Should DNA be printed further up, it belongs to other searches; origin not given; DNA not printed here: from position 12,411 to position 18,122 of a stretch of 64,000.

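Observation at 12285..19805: Giant mosaic secreted protein plus Cys-rich lipoprotein pair next to tRNA-Val, with patchy low-GC composition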

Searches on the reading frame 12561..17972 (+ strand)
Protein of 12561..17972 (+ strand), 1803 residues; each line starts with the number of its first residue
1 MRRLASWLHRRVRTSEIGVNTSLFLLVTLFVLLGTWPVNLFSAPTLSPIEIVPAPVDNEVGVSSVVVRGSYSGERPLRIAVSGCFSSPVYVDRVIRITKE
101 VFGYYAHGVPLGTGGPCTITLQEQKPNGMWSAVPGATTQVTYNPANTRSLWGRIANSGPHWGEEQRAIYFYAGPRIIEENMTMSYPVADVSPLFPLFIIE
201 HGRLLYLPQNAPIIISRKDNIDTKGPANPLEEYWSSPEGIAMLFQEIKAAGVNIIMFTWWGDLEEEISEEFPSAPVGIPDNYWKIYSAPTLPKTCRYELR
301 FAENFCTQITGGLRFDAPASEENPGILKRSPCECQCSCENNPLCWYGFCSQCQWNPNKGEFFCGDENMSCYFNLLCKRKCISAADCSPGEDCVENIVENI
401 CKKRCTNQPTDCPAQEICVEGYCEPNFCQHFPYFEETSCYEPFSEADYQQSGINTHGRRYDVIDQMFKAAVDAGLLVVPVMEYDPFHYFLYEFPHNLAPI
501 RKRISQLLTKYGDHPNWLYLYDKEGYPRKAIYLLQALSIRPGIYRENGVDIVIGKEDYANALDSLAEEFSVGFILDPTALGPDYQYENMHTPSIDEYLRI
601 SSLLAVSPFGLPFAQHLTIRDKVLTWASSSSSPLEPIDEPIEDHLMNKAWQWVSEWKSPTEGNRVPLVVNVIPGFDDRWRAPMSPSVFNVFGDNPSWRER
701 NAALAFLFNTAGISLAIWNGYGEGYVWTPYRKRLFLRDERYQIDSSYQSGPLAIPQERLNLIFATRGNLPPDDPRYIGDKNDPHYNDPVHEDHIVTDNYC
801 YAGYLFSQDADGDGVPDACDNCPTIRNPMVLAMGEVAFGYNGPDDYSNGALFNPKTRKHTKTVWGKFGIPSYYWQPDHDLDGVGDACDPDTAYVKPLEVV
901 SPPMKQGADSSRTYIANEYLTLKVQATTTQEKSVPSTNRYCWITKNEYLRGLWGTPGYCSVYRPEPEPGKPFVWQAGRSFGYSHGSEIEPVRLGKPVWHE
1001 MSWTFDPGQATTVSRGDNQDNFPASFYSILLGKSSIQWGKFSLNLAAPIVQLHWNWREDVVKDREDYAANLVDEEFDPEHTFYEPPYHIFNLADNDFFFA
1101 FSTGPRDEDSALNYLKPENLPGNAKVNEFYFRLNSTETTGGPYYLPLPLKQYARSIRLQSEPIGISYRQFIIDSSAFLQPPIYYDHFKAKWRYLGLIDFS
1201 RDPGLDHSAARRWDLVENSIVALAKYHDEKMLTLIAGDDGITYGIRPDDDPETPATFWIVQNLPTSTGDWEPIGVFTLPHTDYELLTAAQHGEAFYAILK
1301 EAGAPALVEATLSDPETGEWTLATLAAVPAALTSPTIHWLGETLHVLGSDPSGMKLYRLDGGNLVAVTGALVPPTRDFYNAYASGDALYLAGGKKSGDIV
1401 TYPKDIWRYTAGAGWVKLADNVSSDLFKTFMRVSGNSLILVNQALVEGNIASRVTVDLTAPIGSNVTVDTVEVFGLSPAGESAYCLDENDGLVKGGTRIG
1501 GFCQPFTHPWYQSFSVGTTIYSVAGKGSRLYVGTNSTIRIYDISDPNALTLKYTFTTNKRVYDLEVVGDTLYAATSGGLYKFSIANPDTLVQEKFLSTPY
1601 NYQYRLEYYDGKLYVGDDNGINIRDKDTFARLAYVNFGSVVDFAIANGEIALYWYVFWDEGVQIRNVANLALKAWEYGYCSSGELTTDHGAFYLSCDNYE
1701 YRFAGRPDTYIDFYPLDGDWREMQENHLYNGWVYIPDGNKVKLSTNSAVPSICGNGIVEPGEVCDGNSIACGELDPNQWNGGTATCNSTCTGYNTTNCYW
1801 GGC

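Call 8: search_protein_families(library=pfam, proteins=[window:12561-17972:+], max_evalue=1)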
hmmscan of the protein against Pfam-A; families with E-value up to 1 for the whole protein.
window:12561-17972:+ (1803 aa): 4 families
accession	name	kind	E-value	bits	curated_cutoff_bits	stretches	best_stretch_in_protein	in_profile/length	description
PF02412.23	TSP_3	-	8.3e-08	32.2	25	2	808-829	14-35/36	Thrombospondin type 3 repeat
PF09826.15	Beta_propel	-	0.04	13.2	22.4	1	1533-1576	89-130/495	Beta propeller domain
PF08309.17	LVIVD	-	0.14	11.9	20.2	1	1525-1557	9-42/42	LVIVD repeat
PF18277.6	AbrB_C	-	0.3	11.3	22.8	0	236-249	23-36/37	AbrB C-terminal domain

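Call 9: search_protein_families(library=ncbifam, proteins=[window:12561-17972:+], max_evalue=1)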
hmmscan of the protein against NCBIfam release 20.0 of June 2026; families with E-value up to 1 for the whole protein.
window:12561-17972:+ (1803 aa): 3 families
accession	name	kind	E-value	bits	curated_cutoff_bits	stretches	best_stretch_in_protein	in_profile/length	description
NF047638.1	throspo3_MtsC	equivalog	2.4e-06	26.7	350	1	796-891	76-162/428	cell-cell cohesion MYXO-CTERM protein MtsC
NF052228.1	T9SS_PorZ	equivalog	0.0036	15.8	260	1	1518-1651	122-252/757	type IX secretion system anionic LPS delivery protein PorZ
NF045500.1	Omp28_seleno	equivalog_domain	0.071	12.4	200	1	806-828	271-293/377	Omp28-related selenoprotein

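Call 11: find_homologous_proteins(query=window:12561-17972:+)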
Query window:12561-17972:+ (1803 aa): 9 proteins with E <= 0.001 among 4668 candidates.
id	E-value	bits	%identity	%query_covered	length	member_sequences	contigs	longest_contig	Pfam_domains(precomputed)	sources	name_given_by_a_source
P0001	0.0e+0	4357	100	100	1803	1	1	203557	PF02412.24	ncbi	-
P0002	0.0e+0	1338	41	98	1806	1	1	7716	PF02412.24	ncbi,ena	-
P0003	7.7e-279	946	35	98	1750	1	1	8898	-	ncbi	-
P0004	5.9e-264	897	33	99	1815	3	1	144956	PF02412.24,PF24681.2,PF01344.32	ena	-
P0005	8.1e-262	890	33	97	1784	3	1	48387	PF13964.13,PF24681.2,PF01344.32,PF08309.18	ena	-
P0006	1.7e-258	879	33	98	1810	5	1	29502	-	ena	-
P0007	8.6e-254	863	32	99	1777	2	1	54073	PF02412.24,PF01344.32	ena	-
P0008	5.6e-251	854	32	97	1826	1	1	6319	PF02412.24,PF24681.2,PF01344.32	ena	-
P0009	3.4e-193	662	30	95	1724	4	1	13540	-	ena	-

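Call 12: find_encoding_contigs(protein=P0001, flank=10000, max_places=3)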
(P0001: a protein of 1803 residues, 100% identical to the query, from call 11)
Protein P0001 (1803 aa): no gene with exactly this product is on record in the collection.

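Call 13: find_encoding_contigs(protein=P0004, flank=10000, max_places=3)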
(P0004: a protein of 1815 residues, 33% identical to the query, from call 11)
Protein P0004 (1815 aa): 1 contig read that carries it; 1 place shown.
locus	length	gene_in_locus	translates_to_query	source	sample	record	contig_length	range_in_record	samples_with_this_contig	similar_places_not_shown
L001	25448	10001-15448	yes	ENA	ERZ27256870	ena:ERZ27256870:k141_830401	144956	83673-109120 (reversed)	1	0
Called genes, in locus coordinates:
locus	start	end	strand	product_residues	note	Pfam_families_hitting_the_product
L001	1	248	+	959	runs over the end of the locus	PF07603:Lcl_C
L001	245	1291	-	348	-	PF01966:HD, PF13286:HD_assoc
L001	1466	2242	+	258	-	PF00285:Citrate_synt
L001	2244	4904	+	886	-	PF00133:tRNA-synt_1, PF01406:tRNA-synt_1e (faint), PF09334:tRNA-synt_1g, PF13603:tRNA-synt_1_2 (weak), PF09334:tRNA-synt_1g (weak), PF08264:Anticodon_1, PF10458:Val_tRNA-synt_C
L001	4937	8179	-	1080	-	PF13289:SIR2_2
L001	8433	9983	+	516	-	-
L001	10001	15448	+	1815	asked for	PF02412:TSP_3 (faint), PF24681:Kelch_KLHDC2_KLHL20_DRC7 (faint), PF01344:Kelch_1 (weak)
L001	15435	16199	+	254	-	PF08264:Anticodon_1, PF10458:Val_tRNA-synt_C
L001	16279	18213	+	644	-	PF05593:RHS_repeat (faint)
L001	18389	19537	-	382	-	PF01545:Cation_efflux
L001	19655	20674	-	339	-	PF01757:Acyl_transf_3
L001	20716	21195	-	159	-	-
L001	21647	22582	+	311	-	PF23023:Anti-Pycsar_Apyc1 (faint), PF00753:Lactamase_B, PF00301:Rubredoxin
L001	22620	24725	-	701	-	PF09371:Tex_N, PF22706:Tex_central_region, PF14639:YqgF (faint), PF16921:Tex_YqgF, PF12836:HHH_3, PF17674:HHH_9, PF00575:S1, PF23459:S1_RRP5 (weak)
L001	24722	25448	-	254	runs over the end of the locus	PF09674:DUF2400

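Call 14: find_encoding_contigs(protein=P0005, flank=10000, max_places=2)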
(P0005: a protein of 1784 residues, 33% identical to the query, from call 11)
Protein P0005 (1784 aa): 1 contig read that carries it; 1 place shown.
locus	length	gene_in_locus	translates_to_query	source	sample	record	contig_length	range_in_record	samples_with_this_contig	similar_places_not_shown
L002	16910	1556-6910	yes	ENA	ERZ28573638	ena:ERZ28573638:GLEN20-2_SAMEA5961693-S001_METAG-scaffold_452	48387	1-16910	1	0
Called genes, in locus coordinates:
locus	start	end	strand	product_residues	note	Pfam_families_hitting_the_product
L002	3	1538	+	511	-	?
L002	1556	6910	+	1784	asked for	PF13964:Beta-prop_Calicin (faint), PF24681:Kelch_KLHDC2_KLHL20_DRC7 (weak), PF01344:Kelch_1 (weak), PF08309:LVIVD (faint)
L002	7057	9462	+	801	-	-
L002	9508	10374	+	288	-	PF08543:Phos_pyr_kin, PF00294:PfkB (faint)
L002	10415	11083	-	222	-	PF25084:LbH_EIF2B, PF25087:GMPPB_C, PF00132:Hexapep (weak)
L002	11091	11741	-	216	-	PF02163:Peptidase_M50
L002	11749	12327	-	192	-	PF02545:Maf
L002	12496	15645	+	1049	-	-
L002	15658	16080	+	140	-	PF02566:OsmC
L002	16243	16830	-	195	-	PF00265:TK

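Call 15: find_encoding_contigs(protein=P0007, flank=10000, max_places=2)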
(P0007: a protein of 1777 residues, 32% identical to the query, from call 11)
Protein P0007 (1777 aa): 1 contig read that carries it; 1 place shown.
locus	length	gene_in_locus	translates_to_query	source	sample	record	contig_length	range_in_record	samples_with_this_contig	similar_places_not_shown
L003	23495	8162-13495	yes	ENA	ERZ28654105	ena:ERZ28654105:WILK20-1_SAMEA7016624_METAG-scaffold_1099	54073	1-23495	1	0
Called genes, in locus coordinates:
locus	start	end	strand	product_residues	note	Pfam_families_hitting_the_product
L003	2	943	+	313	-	?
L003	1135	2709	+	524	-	PF09820:AAA-ATPase_like, PF08011:PDDEXK_9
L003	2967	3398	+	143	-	-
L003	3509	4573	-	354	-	PF02661:Fic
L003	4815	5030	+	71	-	PF12668:DUF3791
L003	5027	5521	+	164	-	PF13151:DUF3990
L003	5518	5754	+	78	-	-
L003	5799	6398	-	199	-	-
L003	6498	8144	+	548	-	-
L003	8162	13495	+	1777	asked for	PF02412:TSP_3 (faint), PF01344:Kelch_1 (weak)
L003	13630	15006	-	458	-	-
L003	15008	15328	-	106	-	-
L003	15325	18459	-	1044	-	PF00873:ACR_tran, PF03176:MMPL (weak), PF02355:SecD_SecF_C (faint), PF03176:MMPL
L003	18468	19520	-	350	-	PF25919:BSH_CusB (faint), PF00364:Biotin_lipoyl (faint), PF25973:BSH_CzcB, PF25954:Beta-barrel_RND_2, PF25989:YknX_C (weak)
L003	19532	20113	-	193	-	PF00440:TetR_N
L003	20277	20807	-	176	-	-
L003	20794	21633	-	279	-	PF01790:LGT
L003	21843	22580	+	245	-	PF00121:TIM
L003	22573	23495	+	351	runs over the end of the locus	PF08668:HDOD (weak), PF18019:Cas3_HD (faint), PF01966:HD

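Call 16: find_encoding_contigs(protein=P0006, flank=10000, max_places=2)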
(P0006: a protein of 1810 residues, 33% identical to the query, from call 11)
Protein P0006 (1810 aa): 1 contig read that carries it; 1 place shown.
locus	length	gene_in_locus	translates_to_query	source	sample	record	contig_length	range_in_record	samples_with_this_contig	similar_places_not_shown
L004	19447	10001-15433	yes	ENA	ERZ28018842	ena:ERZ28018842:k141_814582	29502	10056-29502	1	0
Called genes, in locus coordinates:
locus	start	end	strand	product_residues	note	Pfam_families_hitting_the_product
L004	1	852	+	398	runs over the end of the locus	-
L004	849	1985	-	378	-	PF04205:FMN_bind, PF12801:Fer4_5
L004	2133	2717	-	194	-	PF07603:Lcl_C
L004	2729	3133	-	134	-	PF05168:HEPN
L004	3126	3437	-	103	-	PF01909:NTP_transf_2, PF18765:Polbeta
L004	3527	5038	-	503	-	PF02446:Glyco_hydro_77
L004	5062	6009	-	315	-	PF20586:DUF6788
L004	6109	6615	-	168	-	PF00694:Aconitase_C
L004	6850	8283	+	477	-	PF01406:tRNA-synt_1e, PF00133:tRNA-synt_1 (weak), PF01921:tRNA-synt_1f (weak), PF09334:tRNA-synt_1g, PF09190:DALR_2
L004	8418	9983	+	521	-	-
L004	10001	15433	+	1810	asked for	-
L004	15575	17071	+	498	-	-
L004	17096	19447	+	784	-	?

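Call 18: list_cluster_members(proteins=[P0001, P0002, P0003, P0004, P0009])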
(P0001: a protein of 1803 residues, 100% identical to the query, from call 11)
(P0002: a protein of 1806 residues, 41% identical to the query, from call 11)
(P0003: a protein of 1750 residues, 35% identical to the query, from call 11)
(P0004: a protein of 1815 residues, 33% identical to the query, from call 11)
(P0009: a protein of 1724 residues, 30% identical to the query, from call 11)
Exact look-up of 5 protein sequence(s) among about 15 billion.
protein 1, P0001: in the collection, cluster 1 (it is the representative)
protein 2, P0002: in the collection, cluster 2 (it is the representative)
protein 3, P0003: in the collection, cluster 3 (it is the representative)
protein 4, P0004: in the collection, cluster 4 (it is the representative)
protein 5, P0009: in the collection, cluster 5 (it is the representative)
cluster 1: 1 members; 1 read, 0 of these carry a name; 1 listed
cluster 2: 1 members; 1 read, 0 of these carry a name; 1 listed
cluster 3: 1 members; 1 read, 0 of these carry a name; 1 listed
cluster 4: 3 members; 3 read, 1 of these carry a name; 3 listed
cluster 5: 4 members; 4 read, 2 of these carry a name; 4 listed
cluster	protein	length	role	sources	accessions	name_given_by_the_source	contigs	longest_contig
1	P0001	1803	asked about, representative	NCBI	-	-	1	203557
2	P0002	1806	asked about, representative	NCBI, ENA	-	-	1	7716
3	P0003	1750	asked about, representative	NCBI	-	-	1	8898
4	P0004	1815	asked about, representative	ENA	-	-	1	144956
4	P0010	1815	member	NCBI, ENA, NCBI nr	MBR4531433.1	thrombospondin type 3 repeat-containing protein [bacterium]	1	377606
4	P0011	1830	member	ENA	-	-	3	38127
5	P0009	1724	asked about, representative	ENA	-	-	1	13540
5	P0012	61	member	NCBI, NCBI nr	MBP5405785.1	hypothetical protein J6Z19_01375, partial [bacterium] | hypothetical protein [bacterium]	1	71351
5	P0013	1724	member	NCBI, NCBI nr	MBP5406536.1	hypothetical protein J6Z19_05230 [bacterium] | hypothetical protein [bacterium]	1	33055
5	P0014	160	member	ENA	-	-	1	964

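Call 19: find_encoding_contigs(protein=P0002, flank=10000, max_places=2)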
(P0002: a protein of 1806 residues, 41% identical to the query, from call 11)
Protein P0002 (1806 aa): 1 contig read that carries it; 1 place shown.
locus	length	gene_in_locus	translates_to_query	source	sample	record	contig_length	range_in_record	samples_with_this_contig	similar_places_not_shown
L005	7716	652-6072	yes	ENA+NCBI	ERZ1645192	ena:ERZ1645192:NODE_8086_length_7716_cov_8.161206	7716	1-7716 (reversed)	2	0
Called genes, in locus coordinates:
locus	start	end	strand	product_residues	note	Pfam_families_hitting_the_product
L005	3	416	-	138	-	?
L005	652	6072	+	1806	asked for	PF02412:TSP_3 (faint)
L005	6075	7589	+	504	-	-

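Call 20: find_encoding_contigs(protein=P0003, flank=10000, max_places=2)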
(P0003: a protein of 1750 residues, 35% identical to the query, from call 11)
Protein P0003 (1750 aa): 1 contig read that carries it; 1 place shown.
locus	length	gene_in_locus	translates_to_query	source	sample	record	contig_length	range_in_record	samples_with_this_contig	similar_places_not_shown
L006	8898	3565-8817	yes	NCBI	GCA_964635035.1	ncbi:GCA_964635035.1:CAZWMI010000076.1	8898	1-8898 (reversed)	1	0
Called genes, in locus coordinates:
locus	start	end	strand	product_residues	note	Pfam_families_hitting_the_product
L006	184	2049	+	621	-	PF01134:GIDA, PF03486:HI0933_like (faint), PF21680:GIDA_C_1st, PF13932:SAM_GIDA_C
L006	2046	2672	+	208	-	PF02527:GidB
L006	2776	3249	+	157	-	-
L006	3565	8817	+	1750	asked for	-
